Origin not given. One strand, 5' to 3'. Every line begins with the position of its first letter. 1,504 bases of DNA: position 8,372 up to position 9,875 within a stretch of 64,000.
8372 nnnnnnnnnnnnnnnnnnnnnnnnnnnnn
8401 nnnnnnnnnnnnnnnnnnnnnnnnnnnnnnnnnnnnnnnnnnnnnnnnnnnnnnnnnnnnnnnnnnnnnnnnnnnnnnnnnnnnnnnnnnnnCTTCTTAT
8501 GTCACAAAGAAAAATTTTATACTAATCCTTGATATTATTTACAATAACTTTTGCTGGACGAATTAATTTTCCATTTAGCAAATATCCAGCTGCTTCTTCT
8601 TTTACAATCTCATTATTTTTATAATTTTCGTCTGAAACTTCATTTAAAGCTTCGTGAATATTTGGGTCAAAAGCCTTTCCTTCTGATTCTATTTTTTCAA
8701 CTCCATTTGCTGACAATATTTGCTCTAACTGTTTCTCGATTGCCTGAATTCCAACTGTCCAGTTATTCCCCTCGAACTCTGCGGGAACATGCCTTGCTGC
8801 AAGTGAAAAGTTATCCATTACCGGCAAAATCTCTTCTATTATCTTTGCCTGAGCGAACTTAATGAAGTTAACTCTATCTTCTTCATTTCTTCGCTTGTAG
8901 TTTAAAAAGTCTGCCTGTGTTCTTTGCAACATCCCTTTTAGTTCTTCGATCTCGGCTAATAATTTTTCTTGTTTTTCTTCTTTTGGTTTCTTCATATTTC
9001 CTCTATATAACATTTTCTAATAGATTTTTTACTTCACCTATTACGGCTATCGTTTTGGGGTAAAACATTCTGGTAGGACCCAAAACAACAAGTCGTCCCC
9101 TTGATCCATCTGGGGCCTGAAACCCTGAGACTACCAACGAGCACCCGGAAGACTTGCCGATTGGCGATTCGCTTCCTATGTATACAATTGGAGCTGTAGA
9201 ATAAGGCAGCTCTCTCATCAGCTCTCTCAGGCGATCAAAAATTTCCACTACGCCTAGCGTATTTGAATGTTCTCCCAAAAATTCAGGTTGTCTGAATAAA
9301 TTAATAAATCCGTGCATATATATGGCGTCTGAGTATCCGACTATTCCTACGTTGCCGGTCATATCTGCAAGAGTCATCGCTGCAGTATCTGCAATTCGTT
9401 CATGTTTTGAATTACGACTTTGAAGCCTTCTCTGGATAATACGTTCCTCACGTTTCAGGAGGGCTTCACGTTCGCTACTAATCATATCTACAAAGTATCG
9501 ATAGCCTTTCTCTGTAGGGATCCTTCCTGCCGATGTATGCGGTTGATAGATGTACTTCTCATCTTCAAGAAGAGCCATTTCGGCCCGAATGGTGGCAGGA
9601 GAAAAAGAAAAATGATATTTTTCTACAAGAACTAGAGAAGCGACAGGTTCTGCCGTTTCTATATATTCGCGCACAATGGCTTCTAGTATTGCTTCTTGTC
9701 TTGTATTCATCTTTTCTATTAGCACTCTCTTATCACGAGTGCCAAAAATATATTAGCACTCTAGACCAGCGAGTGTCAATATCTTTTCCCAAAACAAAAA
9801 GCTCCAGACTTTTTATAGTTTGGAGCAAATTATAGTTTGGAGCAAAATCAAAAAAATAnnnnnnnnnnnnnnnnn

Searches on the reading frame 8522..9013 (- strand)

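Call 25: search_protein_families(library=pfam, proteins=[window:8522-9013:-], max_evalue=0.00001)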
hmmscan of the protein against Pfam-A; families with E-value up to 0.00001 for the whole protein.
window:8522-9013:- (163 aa): 1 family
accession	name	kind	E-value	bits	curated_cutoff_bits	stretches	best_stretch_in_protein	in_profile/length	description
PF01025.24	GrpE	-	1.6e-43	148.7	25.8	1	10-159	15-164/165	GrpE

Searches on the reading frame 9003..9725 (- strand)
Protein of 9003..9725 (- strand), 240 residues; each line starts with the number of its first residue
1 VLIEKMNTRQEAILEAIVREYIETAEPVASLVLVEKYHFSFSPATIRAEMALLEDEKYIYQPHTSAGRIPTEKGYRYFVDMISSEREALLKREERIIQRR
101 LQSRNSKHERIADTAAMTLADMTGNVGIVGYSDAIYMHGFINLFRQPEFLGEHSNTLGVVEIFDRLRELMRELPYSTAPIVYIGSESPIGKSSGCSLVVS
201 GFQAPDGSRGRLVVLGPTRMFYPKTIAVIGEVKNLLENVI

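Call 25: search_protein_families(library=pfam, proteins=[window:9003-9725:-], max_evalue=0.00001)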
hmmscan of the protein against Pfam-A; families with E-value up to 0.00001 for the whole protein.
window:9003-9725:- (240 aa): 1 family
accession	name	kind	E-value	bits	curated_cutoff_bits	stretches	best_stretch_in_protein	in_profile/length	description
PF01628.27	HrcA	-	8.3e-19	68.8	22.2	1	94-226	92-215/215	HrcA protein C terminal domain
